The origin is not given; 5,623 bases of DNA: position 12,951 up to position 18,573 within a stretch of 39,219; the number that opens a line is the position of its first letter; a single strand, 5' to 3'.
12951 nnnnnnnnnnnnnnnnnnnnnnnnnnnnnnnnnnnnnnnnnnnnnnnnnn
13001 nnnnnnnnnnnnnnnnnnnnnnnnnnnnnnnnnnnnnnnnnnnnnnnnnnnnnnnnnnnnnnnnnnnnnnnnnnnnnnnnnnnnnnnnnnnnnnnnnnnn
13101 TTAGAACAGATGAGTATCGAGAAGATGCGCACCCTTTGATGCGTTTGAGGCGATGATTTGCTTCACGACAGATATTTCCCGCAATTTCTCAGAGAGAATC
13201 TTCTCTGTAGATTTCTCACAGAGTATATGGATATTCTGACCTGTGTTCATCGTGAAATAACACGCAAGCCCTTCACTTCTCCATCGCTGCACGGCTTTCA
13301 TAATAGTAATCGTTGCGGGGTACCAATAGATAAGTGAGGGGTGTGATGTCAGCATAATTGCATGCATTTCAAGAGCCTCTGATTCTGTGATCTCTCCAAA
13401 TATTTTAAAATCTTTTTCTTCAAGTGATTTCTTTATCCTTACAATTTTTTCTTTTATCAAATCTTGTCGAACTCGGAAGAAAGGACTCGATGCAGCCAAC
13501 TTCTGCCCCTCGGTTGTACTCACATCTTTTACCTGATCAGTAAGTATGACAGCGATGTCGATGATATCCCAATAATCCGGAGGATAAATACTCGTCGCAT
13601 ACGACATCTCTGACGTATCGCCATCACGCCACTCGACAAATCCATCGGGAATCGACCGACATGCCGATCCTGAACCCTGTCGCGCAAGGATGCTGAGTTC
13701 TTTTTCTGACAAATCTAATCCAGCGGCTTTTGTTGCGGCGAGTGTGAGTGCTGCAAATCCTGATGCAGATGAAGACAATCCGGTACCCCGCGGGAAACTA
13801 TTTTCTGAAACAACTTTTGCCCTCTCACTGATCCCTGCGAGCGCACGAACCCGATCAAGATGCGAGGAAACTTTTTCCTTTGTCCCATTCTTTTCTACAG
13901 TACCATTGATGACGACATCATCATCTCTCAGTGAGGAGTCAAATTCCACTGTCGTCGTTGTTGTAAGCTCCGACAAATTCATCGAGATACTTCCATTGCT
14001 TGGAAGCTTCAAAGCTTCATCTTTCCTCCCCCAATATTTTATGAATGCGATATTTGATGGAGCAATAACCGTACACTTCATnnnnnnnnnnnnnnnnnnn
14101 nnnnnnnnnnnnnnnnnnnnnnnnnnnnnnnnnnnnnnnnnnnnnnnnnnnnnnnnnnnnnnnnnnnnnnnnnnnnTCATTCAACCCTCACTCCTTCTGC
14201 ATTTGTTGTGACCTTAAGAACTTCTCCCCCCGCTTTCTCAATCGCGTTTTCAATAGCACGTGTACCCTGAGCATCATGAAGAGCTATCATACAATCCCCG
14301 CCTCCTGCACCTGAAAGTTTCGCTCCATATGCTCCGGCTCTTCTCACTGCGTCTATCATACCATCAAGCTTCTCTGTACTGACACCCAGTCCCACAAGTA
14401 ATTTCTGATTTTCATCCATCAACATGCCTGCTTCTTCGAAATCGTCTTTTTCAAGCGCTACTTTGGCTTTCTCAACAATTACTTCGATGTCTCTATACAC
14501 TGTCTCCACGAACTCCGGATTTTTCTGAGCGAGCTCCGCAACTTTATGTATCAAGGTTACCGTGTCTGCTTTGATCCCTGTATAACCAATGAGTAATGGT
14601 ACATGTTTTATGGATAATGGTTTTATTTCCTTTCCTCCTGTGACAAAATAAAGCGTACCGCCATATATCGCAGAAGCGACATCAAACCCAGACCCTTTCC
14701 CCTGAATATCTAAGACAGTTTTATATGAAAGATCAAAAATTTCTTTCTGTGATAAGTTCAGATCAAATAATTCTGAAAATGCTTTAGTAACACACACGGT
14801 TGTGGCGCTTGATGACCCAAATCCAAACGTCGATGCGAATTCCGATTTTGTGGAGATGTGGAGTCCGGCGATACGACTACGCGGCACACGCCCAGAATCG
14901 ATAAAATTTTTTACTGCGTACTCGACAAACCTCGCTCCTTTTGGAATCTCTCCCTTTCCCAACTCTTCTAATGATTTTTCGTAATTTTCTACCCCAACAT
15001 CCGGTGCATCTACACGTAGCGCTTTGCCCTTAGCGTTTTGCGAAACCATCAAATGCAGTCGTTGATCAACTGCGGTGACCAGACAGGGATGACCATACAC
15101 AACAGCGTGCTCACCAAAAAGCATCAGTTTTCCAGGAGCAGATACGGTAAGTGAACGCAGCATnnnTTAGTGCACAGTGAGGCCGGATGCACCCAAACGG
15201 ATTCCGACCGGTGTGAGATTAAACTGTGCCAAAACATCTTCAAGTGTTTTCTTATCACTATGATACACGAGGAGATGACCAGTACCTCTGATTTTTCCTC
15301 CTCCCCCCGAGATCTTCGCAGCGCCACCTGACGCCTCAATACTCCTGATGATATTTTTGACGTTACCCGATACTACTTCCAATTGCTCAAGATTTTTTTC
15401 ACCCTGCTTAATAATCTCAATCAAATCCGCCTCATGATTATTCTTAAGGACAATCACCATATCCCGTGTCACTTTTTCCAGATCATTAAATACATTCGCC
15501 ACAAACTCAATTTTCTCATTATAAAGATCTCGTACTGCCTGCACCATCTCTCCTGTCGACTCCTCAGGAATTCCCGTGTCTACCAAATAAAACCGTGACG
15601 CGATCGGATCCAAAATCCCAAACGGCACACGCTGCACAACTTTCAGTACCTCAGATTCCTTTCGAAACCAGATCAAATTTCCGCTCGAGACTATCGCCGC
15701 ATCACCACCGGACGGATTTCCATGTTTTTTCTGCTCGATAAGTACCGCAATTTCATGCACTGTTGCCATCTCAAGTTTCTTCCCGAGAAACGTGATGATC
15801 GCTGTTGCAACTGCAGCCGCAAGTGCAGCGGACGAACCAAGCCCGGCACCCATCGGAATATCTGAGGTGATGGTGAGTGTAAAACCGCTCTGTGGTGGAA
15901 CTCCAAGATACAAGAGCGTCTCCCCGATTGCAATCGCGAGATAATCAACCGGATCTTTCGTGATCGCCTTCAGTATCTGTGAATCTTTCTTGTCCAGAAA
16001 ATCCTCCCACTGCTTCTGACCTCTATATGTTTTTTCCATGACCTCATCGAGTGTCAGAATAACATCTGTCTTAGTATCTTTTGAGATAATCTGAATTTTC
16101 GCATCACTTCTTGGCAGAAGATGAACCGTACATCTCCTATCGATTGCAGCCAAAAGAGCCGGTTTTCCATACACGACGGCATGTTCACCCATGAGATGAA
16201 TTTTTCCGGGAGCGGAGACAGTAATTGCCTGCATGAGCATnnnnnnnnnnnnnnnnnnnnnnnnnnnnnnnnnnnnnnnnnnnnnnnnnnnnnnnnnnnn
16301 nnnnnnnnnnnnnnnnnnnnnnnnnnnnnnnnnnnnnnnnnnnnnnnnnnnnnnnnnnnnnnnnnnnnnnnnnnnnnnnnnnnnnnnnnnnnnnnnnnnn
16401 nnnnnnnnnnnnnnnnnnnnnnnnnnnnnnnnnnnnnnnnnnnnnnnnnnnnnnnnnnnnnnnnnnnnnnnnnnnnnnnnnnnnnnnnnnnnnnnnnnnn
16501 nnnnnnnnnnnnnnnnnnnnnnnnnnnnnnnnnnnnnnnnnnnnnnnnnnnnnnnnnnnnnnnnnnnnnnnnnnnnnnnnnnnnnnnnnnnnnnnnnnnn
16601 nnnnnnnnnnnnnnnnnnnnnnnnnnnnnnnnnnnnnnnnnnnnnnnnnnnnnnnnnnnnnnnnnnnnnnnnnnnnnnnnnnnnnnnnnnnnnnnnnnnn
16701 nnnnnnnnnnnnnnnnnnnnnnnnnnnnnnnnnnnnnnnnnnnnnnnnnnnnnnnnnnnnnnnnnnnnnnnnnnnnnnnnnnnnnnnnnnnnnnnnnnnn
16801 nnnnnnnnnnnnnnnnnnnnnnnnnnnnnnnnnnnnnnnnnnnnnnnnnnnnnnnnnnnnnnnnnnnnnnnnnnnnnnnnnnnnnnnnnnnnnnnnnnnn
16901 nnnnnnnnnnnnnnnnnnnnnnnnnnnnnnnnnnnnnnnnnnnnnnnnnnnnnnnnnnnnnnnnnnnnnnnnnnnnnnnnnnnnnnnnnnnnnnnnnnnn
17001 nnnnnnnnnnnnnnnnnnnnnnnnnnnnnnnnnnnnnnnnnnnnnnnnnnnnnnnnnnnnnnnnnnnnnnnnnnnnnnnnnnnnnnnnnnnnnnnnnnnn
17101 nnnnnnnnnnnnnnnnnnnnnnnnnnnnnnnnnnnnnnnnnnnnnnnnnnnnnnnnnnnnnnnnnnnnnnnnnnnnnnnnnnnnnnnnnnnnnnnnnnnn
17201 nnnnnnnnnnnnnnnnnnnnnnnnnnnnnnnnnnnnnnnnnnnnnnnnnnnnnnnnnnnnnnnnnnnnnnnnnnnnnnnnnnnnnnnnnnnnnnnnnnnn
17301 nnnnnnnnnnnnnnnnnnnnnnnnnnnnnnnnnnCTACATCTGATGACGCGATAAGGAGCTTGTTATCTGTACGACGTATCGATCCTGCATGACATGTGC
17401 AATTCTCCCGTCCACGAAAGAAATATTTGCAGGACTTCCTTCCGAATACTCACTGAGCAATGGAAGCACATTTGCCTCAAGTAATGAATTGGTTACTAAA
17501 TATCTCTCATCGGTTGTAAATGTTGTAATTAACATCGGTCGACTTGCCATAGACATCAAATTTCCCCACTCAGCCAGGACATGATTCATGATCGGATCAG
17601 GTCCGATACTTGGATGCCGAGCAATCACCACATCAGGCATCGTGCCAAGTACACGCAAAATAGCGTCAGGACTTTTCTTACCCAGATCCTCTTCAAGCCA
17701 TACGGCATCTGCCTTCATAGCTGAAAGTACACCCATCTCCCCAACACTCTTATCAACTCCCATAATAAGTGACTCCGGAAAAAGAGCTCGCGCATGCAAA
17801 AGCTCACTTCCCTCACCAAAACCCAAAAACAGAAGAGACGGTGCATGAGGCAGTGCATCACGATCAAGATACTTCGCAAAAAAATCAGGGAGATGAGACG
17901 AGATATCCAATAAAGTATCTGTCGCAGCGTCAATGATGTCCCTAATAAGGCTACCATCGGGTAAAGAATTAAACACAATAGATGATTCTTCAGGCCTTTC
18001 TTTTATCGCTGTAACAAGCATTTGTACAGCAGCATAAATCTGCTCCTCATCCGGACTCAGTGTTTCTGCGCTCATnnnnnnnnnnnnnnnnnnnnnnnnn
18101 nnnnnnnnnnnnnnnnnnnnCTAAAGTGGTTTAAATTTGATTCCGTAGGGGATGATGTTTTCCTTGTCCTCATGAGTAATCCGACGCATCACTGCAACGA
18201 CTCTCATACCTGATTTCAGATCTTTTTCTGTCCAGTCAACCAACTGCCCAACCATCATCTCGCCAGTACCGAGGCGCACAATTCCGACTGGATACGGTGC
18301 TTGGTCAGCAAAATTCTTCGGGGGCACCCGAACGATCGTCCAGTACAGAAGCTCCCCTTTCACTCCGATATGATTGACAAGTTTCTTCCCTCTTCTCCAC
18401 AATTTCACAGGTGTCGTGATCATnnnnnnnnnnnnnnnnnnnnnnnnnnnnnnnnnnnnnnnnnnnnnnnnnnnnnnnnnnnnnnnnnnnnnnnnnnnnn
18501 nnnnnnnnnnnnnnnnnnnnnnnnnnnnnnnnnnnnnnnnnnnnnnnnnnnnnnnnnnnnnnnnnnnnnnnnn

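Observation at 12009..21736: A/T-rich inverted-repeat family confined to the spacers of the mevalonate cluster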

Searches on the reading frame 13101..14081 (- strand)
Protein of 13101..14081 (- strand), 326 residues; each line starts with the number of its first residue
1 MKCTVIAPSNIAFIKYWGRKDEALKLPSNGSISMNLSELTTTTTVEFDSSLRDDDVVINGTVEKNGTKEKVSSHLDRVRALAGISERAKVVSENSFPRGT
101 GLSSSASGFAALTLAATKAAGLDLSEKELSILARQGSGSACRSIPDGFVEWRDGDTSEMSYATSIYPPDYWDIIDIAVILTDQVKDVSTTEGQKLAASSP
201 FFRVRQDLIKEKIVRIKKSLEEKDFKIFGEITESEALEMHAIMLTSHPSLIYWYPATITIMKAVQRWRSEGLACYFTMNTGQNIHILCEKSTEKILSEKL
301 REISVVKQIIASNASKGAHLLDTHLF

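Call 5: search_protein_families(library=pfam, proteins=[window:13101-14081:-])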
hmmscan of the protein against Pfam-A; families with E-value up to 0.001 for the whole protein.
window:13101-14081:- (326 aa): 3 families
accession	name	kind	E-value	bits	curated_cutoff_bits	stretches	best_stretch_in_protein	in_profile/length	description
PF22700.2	MVD-like_N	-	2e-59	200.2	27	1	7-162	1-157/157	Diphosphomevalonate decarboxylase-like N-terminal domain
PF18376.6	MDD_C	-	5.4e-15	56.1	23.2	1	178-306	4-136/186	Mevalonate 5-diphosphate decarboxylase C-terminal domain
PF00288.32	GHMP_kinases_N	-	5.2e-09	36.7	22.3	1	80-141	12-71/87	GHMP kinases N terminal domain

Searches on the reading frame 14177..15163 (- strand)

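Call 5: search_protein_families(library=pfam, proteins=[window:14177-15163:-])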
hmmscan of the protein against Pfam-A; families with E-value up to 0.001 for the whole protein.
window:14177-15163:- (328 aa): 4 families
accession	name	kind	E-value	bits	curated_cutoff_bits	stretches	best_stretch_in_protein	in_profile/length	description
PF00288.32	GHMP_kinases_N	-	8.7e-15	55.2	22.3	1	83-169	6-87/87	GHMP kinases N terminal domain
PF08544.19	GHMP_kinases_C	-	1.1e-13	51.8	21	1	234-310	2-81/85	GHMP kinases C terminal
PF10509.15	GalKase_gal_bdg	-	0.00012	22.1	23.1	1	6-41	13-48/49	Galactokinase galactose-binding signature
PF22700.2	MVD-like_N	-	0.0002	21.5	27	1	84-145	65-127/157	Diphosphomevalonate decarboxylase-like N-terminal domain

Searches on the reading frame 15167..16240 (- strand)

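Call 5: search_protein_families(library=pfam, proteins=[window:15167-16240:-])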
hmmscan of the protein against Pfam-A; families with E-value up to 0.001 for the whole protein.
window:15167-16240:- (357 aa): 3 families
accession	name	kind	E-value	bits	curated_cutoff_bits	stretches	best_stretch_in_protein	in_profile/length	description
PF00288.32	GHMP_kinases_N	-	1.4e-17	64.1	22.3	1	112-187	14-86/87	GHMP kinases N terminal domain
PF22700.2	MVD-like_N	-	1.9e-05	24.8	27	1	72-165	59-128/157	Diphosphomevalonate decarboxylase-like N-terminal domain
PF10509.15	GalKase_gal_bdg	-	2e-05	24.5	23.1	1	6-39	12-45/49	Galactokinase galactose-binding signature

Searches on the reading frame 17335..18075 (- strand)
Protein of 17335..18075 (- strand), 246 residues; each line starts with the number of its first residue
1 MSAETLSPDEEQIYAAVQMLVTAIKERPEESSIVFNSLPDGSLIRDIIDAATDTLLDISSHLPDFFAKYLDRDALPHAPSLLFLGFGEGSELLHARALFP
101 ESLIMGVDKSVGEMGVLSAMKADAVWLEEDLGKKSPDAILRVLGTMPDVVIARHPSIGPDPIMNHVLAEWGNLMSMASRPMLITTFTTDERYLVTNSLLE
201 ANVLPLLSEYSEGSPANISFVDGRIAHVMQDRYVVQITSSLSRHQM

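Call 5: search_protein_families(library=pfam, proteins=[window:17335-18075:-])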
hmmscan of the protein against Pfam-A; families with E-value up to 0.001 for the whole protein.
window:17335-18075:- (246 aa): 0 families

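Call 31: search_protein_families(library=pfam, proteins=[window:17335-18075:-], max_evalue=1)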
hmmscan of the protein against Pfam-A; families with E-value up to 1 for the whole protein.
window:17335-18075:- (246 aa): 0 families

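Call 32: search_protein_families(library=ncbifam, proteins=[window:17335-18075:-], max_evalue=0.1)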
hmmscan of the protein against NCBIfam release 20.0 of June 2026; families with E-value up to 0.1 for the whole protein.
window:17335-18075:- (246 aa): 1 family
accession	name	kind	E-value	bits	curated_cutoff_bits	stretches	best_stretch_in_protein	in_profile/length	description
NF010060.0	PRK13537.1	equivalog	0.018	13.9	521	1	121-191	139-209/314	nodulation factor ABC transporter ATP-binding protein NodI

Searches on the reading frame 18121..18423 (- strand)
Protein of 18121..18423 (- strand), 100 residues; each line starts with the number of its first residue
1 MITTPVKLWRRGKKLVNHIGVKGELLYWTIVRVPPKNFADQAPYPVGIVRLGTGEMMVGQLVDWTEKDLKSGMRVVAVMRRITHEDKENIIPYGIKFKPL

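Call 5: search_protein_families(library=pfam, proteins=[window:18121-18423:-])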
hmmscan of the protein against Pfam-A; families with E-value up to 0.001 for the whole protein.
window:18121-18423:- (100 aa): 1 family
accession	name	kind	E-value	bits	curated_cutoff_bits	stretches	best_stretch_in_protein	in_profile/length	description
PF01796.24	OB_ChsH2_C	-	2.4e-13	50.2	27.1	1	22-80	7-65/65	ChsH2, C-terminal OB-fold domain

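Call 57: find_encoding_contigs(protein=window:18121-18423:-, flank=10000, max_places=10)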
Protein window:18121-18423:- (100 aa): 2 contigs read that carry it; 2 places shown.
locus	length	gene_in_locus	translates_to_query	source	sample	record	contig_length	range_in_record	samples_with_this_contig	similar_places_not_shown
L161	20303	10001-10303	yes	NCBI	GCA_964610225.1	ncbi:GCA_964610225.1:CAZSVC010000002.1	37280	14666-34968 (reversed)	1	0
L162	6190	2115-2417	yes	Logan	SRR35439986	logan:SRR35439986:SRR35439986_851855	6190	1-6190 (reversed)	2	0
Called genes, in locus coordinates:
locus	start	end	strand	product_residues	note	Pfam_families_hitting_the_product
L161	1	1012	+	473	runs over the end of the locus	PF00133:tRNA-synt_1 (faint), PF01406:tRNA-synt_1e, PF01921:tRNA-synt_1f (faint), PF09334:tRNA-synt_1g (faint)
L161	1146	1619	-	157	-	-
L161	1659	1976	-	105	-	-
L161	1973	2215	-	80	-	-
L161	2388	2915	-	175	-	PF04542:Sigma70_r2, PF08281:Sigma70_r4_2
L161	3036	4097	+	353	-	PF09084:NMT1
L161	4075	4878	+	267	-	PF00005:ABC_tran, PF13304:AAA_21 (faint)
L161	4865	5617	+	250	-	PF00528:BPD_transp_1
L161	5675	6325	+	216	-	-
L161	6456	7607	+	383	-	PF00368:HMG-CoA_red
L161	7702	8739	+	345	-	PF08540:HMG_CoA_synt_C (faint), PF08541:ACP_syn_III_C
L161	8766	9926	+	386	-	PF00108:Thiolase_N, PF22691:Thiolase_C_1, PF02803:Thiolase_C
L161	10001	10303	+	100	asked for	PF01796:OB_ChsH2_C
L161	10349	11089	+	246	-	-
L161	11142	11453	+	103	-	-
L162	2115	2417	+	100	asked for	PF01796:OB_ChsH2_C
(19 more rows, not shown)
